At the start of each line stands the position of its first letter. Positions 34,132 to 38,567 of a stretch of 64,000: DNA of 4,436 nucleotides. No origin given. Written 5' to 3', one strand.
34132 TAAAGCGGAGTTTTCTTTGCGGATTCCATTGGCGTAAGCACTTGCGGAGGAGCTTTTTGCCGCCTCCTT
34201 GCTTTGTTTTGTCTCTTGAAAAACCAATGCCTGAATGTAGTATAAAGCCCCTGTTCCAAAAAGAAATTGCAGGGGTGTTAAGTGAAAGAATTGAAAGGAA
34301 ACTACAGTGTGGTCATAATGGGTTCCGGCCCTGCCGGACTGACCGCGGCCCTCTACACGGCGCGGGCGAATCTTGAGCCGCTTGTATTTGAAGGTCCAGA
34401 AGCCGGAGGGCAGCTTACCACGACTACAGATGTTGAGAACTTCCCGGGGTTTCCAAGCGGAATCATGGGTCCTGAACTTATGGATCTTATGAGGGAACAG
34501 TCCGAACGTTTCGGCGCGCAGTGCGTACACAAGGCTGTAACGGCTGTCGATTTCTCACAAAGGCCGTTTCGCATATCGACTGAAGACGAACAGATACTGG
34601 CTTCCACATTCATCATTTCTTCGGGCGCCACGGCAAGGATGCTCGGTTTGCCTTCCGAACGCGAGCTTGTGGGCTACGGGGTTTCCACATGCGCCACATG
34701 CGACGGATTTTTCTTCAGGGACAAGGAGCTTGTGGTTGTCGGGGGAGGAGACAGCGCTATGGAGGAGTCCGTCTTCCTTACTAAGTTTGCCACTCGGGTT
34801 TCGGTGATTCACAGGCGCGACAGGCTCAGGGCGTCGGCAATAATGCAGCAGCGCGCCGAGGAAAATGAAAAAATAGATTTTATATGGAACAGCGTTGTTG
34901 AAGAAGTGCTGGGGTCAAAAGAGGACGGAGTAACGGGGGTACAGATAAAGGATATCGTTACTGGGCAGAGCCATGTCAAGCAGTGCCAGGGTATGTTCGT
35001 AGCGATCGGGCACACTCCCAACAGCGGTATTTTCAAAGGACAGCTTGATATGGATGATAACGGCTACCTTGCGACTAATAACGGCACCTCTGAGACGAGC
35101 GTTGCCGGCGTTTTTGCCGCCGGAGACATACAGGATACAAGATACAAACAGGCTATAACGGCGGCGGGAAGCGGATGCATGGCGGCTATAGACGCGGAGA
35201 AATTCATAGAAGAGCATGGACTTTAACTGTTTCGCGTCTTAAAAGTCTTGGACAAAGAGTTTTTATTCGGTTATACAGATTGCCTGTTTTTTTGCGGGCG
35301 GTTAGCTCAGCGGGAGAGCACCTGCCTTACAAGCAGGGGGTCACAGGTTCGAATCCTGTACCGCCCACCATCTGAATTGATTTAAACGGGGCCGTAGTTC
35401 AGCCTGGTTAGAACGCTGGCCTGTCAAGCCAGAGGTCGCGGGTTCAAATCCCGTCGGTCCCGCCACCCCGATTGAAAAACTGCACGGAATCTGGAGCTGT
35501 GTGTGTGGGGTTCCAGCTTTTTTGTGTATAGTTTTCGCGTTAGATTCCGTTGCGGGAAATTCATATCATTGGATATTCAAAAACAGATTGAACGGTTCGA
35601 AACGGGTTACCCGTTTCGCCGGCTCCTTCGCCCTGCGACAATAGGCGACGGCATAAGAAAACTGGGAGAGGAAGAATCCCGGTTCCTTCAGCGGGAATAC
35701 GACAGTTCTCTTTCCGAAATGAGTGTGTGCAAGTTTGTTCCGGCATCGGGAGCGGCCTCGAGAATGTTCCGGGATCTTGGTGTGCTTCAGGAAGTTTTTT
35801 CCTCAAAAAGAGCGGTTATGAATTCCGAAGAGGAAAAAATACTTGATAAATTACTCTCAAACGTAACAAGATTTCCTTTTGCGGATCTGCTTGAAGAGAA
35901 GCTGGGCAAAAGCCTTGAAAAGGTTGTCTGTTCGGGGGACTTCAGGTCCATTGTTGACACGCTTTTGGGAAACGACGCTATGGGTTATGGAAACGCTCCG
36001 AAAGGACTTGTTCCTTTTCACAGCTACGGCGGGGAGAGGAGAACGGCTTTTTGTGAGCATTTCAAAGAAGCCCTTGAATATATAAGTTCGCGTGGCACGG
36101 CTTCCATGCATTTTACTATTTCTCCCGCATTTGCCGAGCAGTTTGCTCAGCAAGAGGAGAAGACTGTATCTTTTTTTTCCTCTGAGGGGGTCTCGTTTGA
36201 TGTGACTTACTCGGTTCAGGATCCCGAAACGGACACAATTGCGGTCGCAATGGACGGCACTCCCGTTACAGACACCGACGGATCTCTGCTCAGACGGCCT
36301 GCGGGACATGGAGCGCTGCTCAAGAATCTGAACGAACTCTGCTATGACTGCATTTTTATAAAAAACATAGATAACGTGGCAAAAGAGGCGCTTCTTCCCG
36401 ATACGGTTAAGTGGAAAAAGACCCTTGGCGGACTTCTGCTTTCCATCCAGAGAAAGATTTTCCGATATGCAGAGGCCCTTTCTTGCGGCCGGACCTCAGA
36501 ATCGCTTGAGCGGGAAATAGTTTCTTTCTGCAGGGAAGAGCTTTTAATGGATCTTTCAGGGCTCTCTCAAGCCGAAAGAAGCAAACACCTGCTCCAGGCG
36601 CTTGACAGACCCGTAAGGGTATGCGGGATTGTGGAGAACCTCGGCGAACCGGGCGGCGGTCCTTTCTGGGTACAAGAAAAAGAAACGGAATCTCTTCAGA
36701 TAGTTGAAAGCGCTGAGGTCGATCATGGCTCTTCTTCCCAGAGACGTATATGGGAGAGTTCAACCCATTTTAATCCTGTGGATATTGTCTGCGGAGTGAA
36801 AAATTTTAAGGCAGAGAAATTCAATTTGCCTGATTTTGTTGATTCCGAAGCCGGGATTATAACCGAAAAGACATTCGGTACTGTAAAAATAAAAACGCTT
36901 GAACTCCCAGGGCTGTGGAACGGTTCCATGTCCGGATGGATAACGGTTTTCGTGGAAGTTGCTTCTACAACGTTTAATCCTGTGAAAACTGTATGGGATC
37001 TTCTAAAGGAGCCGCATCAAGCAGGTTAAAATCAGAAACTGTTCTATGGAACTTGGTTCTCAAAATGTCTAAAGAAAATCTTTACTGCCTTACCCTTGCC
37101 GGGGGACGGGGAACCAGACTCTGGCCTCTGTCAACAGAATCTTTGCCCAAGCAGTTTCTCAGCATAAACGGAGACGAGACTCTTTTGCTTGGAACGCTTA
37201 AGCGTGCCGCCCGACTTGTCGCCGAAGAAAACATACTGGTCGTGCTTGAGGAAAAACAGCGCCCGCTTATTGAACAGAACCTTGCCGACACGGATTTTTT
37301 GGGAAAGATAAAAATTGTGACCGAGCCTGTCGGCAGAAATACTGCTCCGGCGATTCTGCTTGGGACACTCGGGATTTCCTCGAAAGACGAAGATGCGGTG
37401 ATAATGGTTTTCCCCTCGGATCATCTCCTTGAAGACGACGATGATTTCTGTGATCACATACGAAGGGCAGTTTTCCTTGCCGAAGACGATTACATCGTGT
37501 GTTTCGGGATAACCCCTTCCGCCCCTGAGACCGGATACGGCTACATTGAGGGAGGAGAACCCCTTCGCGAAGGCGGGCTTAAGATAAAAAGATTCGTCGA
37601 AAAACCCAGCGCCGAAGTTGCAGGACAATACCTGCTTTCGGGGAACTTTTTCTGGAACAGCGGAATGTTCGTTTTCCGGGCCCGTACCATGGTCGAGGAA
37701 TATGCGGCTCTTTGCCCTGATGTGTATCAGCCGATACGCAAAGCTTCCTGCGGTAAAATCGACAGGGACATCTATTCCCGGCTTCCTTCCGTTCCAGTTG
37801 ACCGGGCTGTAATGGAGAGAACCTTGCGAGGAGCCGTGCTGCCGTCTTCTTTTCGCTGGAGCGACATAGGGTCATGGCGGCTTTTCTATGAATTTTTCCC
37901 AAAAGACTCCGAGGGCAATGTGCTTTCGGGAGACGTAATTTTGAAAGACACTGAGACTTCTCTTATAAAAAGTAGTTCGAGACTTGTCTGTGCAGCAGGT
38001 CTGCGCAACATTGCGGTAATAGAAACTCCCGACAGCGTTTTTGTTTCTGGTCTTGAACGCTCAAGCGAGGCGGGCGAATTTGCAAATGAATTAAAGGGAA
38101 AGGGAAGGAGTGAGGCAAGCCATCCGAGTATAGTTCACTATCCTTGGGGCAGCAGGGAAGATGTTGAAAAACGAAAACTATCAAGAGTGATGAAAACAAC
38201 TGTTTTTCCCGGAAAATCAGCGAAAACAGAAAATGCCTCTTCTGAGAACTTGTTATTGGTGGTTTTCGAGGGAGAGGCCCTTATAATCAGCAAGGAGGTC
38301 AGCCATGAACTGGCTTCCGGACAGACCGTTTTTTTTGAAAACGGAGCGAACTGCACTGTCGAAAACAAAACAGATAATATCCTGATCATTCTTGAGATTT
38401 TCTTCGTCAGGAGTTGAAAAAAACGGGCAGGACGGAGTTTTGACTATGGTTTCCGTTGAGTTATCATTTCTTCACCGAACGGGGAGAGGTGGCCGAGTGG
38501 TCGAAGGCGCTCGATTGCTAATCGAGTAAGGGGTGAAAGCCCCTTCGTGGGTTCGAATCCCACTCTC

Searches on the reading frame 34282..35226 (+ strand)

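Call 24: search_protein_families(library=pfam, proteins=[window:34282-35226:+], max_evalue=0.0001)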
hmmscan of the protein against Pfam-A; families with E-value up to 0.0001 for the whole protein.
window:34282-35226:+ (314 aa): 6 families
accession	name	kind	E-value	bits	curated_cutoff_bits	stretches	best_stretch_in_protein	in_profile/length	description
PF07992.20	Pyr_redox_2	-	1.3e-47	163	26.1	1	8-298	1-291/291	Pyridine nucleotide-disulphide oxidoreductase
PF13738.12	Pyr_redox_3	-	3e-20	73.1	30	1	83-281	101-305/305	Pyridine nucleotide-disulphide oxidoreductase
PF00070.33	Pyr_redox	-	4.4e-20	72.4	22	1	150-224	2-81/82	Pyridine nucleotide-disulphide oxidoreductase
PF13450.12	NAD_binding_8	-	1e-05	26.1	21.9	0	12-52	1-41/68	NAD(P)-binding Rossmann-like domain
PF01946.23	Thi4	-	1.4e-05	24.9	26.2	0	9-38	19-49/235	Thi4 family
PF03486.20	HI0933_like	-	7.5e-05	22.7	50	0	9-41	2-34/244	HI0933-like protein Rossmann domain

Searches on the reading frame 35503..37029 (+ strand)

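Call 24: search_protein_families(library=pfam, proteins=[window:35503-37029:+], max_evalue=0.0001)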
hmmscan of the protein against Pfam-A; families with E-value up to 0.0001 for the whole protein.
window:35503-37029:+ (508 aa): 1 family
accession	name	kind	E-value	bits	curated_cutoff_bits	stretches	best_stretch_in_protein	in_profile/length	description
PF14134.11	DUF4301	-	3.8e-175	584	27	1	24-506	17-507/507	Domain of unknown function (DUF4301)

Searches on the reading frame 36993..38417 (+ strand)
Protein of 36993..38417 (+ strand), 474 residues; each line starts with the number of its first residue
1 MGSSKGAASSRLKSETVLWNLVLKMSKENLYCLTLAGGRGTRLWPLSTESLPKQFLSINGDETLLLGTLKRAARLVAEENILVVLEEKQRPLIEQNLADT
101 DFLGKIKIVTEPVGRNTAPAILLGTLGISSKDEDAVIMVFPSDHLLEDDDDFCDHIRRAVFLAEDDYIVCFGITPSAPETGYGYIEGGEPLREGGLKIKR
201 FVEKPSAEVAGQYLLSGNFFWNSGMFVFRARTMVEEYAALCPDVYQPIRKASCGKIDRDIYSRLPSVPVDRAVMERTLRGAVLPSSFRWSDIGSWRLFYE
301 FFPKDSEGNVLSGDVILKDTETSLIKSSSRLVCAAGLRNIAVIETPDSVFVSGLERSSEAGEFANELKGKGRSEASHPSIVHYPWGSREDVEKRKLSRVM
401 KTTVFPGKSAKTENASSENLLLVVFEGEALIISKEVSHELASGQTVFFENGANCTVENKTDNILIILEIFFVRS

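Call 24: search_protein_families(library=pfam, proteins=[window:36993-38417:+], max_evalue=0.0001)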
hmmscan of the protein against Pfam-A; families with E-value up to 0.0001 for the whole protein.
window:36993-38417:+ (474 aa): 3 families
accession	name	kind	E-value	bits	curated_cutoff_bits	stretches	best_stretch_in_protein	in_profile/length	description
PF00483.29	NTP_transferase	-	1.4e-46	159.5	21.2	1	34-306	4-243/245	Nucleotidyl transferase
PF01050.24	MannoseP_isomer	-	1.1e-05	26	23.6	1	371-469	2-100/116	Mannose-6-phosphate isomerase C-terminal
PF22640.1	ManC_GMP_beta-helix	-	5.9e-05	23.3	27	0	313-358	1-46/55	MannoseP isomerase/GMP-like beta-helix domain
